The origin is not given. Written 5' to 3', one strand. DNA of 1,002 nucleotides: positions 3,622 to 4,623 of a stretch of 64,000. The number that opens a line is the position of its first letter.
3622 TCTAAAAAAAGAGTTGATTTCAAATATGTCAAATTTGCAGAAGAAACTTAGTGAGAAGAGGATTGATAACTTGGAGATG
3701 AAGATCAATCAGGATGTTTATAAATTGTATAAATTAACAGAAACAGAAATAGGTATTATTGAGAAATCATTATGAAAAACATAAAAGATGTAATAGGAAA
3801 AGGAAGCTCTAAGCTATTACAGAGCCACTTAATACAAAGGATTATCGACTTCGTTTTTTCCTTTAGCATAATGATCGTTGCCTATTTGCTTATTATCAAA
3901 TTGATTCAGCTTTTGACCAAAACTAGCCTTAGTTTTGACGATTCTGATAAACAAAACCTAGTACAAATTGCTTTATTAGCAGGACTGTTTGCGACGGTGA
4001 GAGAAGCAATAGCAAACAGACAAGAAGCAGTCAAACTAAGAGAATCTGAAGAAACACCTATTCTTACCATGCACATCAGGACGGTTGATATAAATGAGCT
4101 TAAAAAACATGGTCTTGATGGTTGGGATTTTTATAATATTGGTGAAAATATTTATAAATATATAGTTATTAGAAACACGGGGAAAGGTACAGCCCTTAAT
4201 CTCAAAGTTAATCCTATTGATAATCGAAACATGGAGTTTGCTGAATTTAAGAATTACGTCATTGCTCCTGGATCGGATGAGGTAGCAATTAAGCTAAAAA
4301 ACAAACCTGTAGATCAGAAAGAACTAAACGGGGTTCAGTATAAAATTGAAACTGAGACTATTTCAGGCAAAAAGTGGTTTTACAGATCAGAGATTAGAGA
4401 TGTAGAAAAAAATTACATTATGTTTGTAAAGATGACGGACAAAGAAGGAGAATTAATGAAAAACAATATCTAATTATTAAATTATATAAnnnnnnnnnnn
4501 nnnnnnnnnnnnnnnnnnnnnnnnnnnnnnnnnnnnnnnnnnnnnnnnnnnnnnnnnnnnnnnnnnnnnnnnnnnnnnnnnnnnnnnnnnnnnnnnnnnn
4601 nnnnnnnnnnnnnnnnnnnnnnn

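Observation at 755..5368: Restriction island: Type IIG RM enzyme, a translationally coupled unknown membrane-anchored protein, and an Mrr-like Type IV endonuclease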

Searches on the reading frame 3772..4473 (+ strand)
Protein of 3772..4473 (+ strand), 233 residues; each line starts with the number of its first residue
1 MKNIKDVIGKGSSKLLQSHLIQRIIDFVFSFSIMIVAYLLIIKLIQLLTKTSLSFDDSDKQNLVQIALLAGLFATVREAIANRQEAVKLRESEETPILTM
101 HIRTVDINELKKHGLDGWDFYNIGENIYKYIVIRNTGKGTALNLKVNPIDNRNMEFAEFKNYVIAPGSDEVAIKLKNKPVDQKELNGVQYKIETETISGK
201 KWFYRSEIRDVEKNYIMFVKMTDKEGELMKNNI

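Call 3: search_protein_families(library=pfam, proteins=[window:3772-4473:+], max_evalue=0.1)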
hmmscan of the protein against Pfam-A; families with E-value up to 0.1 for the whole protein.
window:3772-4473:+ (233 aa): 1 family
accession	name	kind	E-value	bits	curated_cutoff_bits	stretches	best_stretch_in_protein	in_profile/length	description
PF24388.1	Permuted_GreAB-C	-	0.0014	18.7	27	0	185-212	20-47/54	Permuted GreAB-C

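Call 4: search_protein_families(library=padloc, proteins=[window:3772-4473:+], max_evalue=0.1)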
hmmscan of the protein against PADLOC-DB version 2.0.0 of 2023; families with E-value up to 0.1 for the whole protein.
window:3772-4473:+ (233 aa): 0 families

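Call 5: search_protein_families(library=ncbifam, proteins=[window:3772-4473:+], max_evalue=0.1)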
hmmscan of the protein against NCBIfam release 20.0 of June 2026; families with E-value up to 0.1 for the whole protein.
window:3772-4473:+ (233 aa): 1 family
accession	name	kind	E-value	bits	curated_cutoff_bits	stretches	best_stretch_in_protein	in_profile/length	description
NF006748.0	PRK09272.1-1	equivalog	0.071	13.8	181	0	14-68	6-60/109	hypothetical protein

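Call 6: find_homologous_proteins(query=window:3772-4470:+, max_evalue=0.001)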
Query window:3772-4470:+ (233 aa): 1 proteins with E <= 0.001 among 287 candidates.
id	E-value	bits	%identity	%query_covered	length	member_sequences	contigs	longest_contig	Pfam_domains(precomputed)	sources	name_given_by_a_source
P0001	1.9e-145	500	100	100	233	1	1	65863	-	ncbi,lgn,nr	ncbi:hypothetical protein JW796_01165 [Candidatus Dojkabacteria bacterium]|nr:hypothetical protein [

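Call 12: predict_structure(protein=window:3772-4470:+)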
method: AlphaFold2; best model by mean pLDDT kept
length: 233 residues; sequences in the alignment: 1
mean_pLDDT: 60.5   pTM: 0.42
mean pLDDT of the five models: 60.5, 58.3, 57.3, 55.3, 40.8
residues with pLDDT >= 90: 0; 70-90: 66; 50-70: 105; < 50: 62
segments of 3 or more residues with pLDDT < 50: 1-3, 51-55, 84-111, 113-120, 122-129, 230-233
pLDDT, mean of each block of 10 residues (from residue 1): 47 61 81 84 70 52 66 66 46 38 39 48 44 60 73 55 60 59 71 77 77 63 66 32
secondary structure, 60 per line:
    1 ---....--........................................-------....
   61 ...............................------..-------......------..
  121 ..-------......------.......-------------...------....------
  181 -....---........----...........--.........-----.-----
elements in order: H4-7 H10-49 H57-91 H107-112 E119-122 E130-135 E142-148 E162-164 E171-174 H182-185 E189-196 E201-211 E214-222

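Call 15: search_protein_representatives(protein=window:3772-4470:+)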
Query: 233 residues. Proteins with E-value up to 0.001 (for the whole library): 36; up to 1e-10: 10; up to 1e-30: 2. The best 36 are listed.
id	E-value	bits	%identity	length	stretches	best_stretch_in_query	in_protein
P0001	6.1e-146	499.9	100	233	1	1-233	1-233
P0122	6.4e-32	127.3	43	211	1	24-219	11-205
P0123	2.0e-26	109.3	39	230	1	26-228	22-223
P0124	6.8e-25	104.3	38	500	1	27-233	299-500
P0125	2.5e-18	82.9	36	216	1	27-228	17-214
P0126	1.6e-17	80.2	40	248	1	25-230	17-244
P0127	2.1e-16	76.6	36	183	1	53-219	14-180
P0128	2.3e-16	76.4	36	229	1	26-231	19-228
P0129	2.1e-15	73.3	31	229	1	36-205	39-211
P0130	7.0e-13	65.1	32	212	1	28-223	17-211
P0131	1.5e-10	57.5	32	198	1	21-219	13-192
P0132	3.7e-08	49.6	32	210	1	22-214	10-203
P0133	2.8e-07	46.8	33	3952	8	69-147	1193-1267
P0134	8.7e-07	45.1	31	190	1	72-218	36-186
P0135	1.2e-06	44.7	31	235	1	33-205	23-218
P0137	2.7e-06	43.5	25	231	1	39-220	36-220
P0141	1.5e-05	41.1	35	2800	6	113-147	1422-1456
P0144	2.4e-05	40.4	48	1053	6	121-147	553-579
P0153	4.5e-04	36.3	50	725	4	121-147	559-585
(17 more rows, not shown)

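Call 23: fold_search(model_id=the predicted structure, library=pdb)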
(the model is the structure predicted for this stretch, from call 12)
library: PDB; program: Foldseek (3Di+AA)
matches with E <= 10: 593; with E <= 0.001: 0
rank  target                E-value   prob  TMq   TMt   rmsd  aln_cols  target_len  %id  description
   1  8fk7_A                2.0e-02  0.66  0.19  0.28  12.3       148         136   11  Structure of the Pyrobaculum calidifontis flagellar-like archaeal type IV pilus (released 2023-06-28)
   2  5tfy_A                3.1e-02  0.77  0.25  0.33   8.6       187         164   13  The archaeal flagellum of Methanospirillum hungatei strain JF1. (released 2016-12-07)
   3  9eq7_B                9.5e-02  0.28  0.19  0.23  12.4       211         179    9  Halobacterium salinarum archaellum filament (released 2024-07-17)
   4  9eq7_L                1.7e-01  0.44  0.25  0.30  10.5       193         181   11  Halobacterium salinarum archaellum filament (released 2024-07-17)
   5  4uzn_A                1.8e-01  0.54  0.24  0.43   5.9       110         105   16  The native structure of the family 46 carbohydrate-binding module (CBM46) of endo-beta-1,4-glucanase B (Cel5B) from Ba (released 2015-02-25)
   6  9eq7_A                2.0e-01  0.35  0.23  0.28  10.7       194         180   10  Halobacterium salinarum archaellum filament (released 2024-07-17)
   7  5e09                  2.2e-01  0.30  0.21  0.11   6.6       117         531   14  Structural Insight of a Trimodular Halophilic Cellulase with a Family 46 Carbohydrate-Binding Module (released 2016-10-05)
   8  9eq7_E                2.2e-01  0.18  0.20  0.24  11.9       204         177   12  Halobacterium salinarum archaellum filament (released 2024-07-17)
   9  4uz8_A                3.4e-01  0.47  0.25  0.46   5.8       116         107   13  The SeMet structure of the family 46 carbohydrate-binding module (CBM46) of endo-beta-1,4-glucanase B (Cel5B) from Bac (released 2015-02-25)
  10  2m83_MODEL_1_A        3.4e-01  0.10  0.18  0.24  11.2       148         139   15  Solution structure of the carbohydrate binding module of the muscle glycogen-targeting subunit of Protein Phos (released 2014-05-14)
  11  5zba_B                3.6e-01  0.33  0.22  0.29   9.1       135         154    9  Crystal structure of Rtt109-Asf1-H3-H4-CoA complex (released 2018-07-25)
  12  5eii_G                4.3e-01  0.21  0.21  0.29   9.5       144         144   10  Structural determination of an protein complex of a Fab with increased solubility (released 2016-11-09)
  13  8z9d_P                4.3e-01  0.12  0.16  0.19  13.2       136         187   12  cryo-EM structure of PSII-LHCII megacomplex from spinach (released 2024-11-13)
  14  3qar                  4.5e-01  0.09  0.19  0.07  17.4       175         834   10  Crystal structure of PI3K-gamma in complex with triazine-benzimidazole 32 (released 2011-03-30)
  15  4uz8_B                4.8e-01  0.51  0.26  0.48   5.3       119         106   10  The SeMet structure of the family 46 carbohydrate-binding module (CBM46) of endo-beta-1,4-glucanase B (Cel5B) from Bac (released 2015-02-25)
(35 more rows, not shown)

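Call 25: find_homologous_proteins(query=A1, max_evalue=0.001)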
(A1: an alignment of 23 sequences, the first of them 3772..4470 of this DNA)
Query A1 (23 sequences) (233 aa, profile of the alignment): 24 proteins with E <= 0.001 among 8000 candidates.
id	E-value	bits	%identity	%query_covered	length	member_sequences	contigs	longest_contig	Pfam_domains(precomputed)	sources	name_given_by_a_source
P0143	8.5e-61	223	24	90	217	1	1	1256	-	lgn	-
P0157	2.4e-60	222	29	81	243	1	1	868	-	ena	-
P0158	2.4e-60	222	33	38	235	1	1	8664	-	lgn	-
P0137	3.2e-59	218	29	59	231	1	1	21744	-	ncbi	ncbi:MAG: hypothetical protein ABH919_03905 [bacterium]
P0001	7.9e-58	214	100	100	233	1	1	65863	-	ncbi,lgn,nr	ncbi:hypothetical protein JW796_01165 [Candidatus Dojkabacteria bacterium]|nr:hypothetical protein [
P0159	6.6e-55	204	29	61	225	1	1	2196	-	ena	-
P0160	1.3e-54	203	31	78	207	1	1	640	-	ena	-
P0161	1.1e-53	200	25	82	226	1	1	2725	-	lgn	-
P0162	3.0e-53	199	33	64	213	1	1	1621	-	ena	-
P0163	1.7e-51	193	28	79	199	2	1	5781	-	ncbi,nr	ncbi:hypothetical protein KKB43_01985 [Patescibacteria group bacterium]|nr:hypothetical protein [Pat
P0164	2.1e-51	193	26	58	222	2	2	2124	-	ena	-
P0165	3.4e-51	192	31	61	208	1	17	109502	-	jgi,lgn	jgi:hypothetical protein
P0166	3.4e-51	192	26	78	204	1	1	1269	-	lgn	-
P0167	1.5e-50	190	31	62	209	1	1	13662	-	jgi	jgi:hypothetical protein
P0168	1.3e-49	187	25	59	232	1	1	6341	-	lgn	-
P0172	1.8e-45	173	27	59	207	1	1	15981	-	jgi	jgi:hypothetical protein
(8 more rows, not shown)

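Call 27: find_encoding_contigs(protein=P0122, flank=8000, max_places=3)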
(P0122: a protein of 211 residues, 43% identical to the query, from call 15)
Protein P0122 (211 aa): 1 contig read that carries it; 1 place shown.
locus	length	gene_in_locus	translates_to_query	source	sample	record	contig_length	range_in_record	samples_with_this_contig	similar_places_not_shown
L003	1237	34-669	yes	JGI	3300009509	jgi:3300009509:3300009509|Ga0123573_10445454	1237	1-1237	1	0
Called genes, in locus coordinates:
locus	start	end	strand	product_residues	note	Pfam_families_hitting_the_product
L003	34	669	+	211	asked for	-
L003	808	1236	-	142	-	?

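Call 28: find_encoding_contigs(protein=P0137, flank=8000, max_places=3)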
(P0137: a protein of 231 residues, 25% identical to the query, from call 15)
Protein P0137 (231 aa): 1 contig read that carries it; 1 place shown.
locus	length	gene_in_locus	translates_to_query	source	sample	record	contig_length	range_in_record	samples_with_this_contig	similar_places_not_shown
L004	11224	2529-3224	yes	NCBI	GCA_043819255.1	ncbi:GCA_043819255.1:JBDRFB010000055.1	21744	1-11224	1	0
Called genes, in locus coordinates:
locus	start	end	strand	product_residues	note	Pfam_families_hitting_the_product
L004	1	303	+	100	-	?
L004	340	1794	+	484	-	PF27159:HI_1054_N, PF27365:HI_1054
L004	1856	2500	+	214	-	-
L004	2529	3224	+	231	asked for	-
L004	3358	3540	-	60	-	-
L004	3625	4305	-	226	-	-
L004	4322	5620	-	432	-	PF13353:Fer4_12, PF04055:Radical_SAM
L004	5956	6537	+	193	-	-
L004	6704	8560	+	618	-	-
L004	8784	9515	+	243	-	-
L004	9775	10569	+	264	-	-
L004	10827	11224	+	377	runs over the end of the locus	PF13784:Fic_N, PF02661:Fic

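Call 29: find_encoding_contigs(protein=P0165, flank=8000, max_places=4)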
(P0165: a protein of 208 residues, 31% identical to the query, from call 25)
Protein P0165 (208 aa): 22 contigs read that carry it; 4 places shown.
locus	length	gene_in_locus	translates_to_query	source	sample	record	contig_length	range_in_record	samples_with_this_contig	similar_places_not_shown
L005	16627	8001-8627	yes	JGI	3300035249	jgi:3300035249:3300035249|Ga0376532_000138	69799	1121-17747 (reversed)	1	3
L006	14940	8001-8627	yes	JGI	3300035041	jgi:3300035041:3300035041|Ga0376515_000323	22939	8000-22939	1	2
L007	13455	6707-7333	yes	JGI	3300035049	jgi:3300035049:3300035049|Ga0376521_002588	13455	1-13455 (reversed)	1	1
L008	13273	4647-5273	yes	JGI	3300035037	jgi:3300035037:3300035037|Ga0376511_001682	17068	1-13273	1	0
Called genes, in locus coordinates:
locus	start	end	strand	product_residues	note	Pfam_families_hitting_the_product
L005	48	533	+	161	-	-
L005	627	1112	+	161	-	PF00436:SSB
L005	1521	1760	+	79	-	PF01084:Ribosomal_S18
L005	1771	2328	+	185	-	PF08207:EFP_N, PF01132:EFP, PF09285:Elong-fact-P_C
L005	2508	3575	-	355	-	PF00154:RecA_N, PF08423:Rad51, PF06745:ATPase (faint), PF21096:RecA_C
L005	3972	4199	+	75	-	-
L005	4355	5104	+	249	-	-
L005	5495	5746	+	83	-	-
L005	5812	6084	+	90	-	-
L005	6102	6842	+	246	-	-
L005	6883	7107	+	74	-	-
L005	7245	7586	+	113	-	-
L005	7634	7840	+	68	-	-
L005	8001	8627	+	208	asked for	-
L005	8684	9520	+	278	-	PF04383:KilA-N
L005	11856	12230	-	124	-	PF02452:PemK_toxin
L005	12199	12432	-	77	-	-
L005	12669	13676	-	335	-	PF00579:tRNA-synt_1b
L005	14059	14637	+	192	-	PF00574:CLP_protease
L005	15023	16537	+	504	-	PF12072:RNase_Y_N, PF00013:KH_1, PF08668:HDOD (faint), PF01966:HD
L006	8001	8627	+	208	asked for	-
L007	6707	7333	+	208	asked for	-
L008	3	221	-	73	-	?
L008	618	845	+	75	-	-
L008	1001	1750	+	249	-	-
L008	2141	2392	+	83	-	-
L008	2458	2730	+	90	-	-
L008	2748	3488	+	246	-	-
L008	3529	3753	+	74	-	-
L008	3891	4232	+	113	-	-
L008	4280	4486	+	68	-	-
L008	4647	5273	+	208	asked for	-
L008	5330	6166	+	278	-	PF04383:KilA-N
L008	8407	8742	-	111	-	PF02452:PemK_toxin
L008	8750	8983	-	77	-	-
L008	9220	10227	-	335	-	PF00579:tRNA-synt_1b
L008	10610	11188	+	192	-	PF00574:CLP_protease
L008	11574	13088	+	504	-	PF12072:RNase_Y_N, PF00013:KH_1, PF08668:HDOD (faint), PF01966:HD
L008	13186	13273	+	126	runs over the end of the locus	PF00072:Response_reg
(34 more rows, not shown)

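Call 30: list_cluster_members(proteins=[P0123, P0124, P0125, P0126, P0127, P0128, P0129, P0130, P0131, P0132])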
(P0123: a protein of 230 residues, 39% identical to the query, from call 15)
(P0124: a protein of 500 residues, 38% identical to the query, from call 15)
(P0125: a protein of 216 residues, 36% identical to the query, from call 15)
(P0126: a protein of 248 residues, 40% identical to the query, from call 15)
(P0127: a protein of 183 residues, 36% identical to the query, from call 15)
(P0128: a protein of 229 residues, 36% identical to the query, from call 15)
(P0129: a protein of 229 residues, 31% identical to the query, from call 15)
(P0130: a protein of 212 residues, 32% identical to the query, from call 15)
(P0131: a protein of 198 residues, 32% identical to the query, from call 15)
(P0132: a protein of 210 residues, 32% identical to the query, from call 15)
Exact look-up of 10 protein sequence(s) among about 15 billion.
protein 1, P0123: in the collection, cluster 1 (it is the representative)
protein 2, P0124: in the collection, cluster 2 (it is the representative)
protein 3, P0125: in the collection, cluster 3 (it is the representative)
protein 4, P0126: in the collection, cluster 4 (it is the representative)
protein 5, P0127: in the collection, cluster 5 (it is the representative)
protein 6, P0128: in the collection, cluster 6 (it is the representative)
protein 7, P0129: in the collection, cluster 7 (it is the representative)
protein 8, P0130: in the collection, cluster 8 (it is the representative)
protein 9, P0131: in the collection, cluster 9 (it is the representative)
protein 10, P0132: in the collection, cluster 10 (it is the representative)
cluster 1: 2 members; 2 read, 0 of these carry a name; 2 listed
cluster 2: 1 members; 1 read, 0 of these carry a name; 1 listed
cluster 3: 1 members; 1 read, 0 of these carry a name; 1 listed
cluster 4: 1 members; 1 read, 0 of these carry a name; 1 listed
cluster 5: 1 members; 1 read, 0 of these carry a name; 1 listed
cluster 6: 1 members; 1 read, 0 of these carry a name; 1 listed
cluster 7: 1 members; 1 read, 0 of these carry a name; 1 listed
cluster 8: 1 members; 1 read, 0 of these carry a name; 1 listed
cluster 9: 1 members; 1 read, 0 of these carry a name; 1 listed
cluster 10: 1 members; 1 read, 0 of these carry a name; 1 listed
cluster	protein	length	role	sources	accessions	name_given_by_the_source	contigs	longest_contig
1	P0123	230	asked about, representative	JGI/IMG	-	-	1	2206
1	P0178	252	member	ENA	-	-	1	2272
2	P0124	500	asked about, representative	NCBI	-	-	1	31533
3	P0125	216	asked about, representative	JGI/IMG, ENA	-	-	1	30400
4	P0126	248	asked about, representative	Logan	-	-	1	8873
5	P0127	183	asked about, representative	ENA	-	-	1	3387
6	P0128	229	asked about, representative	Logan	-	-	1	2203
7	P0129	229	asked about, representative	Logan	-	-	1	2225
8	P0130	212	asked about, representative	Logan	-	-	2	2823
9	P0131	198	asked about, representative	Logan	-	-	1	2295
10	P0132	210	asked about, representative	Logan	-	-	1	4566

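Call 31: find_encoding_contigs(protein=P0124, flank=8000, max_places=2)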
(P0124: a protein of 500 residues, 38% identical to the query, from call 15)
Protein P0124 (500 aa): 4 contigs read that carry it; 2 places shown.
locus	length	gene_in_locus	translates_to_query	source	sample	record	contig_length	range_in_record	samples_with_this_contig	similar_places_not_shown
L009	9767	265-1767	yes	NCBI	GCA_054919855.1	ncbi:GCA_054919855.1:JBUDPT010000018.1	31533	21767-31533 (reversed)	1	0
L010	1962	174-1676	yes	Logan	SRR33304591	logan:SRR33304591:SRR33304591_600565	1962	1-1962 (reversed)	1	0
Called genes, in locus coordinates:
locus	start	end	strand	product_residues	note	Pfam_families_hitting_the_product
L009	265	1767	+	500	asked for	-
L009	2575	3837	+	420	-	PF18895:T4SS_pilin (faint)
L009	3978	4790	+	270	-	-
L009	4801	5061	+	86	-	-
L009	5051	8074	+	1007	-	-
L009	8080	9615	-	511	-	-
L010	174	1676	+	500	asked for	-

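Call 32: find_encoding_contigs(protein=P0125, flank=8000, max_places=2)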
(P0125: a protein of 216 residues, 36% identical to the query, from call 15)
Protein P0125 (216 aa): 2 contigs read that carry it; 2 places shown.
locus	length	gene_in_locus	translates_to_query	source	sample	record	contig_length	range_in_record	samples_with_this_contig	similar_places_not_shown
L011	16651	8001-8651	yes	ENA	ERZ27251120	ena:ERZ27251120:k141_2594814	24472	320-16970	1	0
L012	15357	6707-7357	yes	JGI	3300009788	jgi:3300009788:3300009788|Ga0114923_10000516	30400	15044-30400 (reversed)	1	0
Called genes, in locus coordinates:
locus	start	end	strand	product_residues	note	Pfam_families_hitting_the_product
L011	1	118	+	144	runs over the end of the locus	?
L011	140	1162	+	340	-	PF00579:tRNA-synt_1b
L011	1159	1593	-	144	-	PF02681:DUF212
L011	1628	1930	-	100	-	-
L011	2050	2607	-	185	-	PF01871:AMMECR1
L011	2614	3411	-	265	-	PF01875:Memo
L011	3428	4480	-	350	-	PF04055:Radical_SAM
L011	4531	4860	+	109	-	-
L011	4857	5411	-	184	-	PF01864:CarS-like, PF01148:CTP_transf_1 (weak)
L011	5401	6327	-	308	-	-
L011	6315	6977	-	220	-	PF13263:PHP_C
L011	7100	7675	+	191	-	PF01066:CDP-OH_P_transf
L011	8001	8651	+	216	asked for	-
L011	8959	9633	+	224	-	-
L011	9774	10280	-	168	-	-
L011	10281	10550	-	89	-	-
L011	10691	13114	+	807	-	PF00112:Peptidase_C1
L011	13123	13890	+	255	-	PF03372:Exo_endo_phos, PF14529:Exo_endo_phos_2 (faint)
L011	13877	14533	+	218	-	PF01966:HD (weak)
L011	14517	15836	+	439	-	PF01546:Peptidase_M20, PF07687:M20_dimer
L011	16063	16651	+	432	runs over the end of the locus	PF27218:MJ0043_C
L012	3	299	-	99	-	?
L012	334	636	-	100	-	-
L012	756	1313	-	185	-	PF01871:AMMECR1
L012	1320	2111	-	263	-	PF01875:Memo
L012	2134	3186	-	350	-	PF04055:Radical_SAM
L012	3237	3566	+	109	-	-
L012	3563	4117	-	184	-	PF01864:CarS-like, PF01148:CTP_transf_1 (weak)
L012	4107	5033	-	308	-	-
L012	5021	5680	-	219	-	PF13263:PHP_C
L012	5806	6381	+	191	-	PF01066:CDP-OH_P_transf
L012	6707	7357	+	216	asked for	-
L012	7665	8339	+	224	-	-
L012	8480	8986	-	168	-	-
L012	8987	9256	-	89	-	-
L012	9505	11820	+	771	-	PF00112:Peptidase_C1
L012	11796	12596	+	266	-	PF03372:Exo_endo_phos, PF14529:Exo_endo_phos_2 (faint)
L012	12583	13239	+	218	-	PF01966:HD (weak)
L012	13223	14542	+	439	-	PF01546:Peptidase_M20, PF07687:M20_dimer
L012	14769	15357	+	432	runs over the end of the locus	PF27218:MJ0043_C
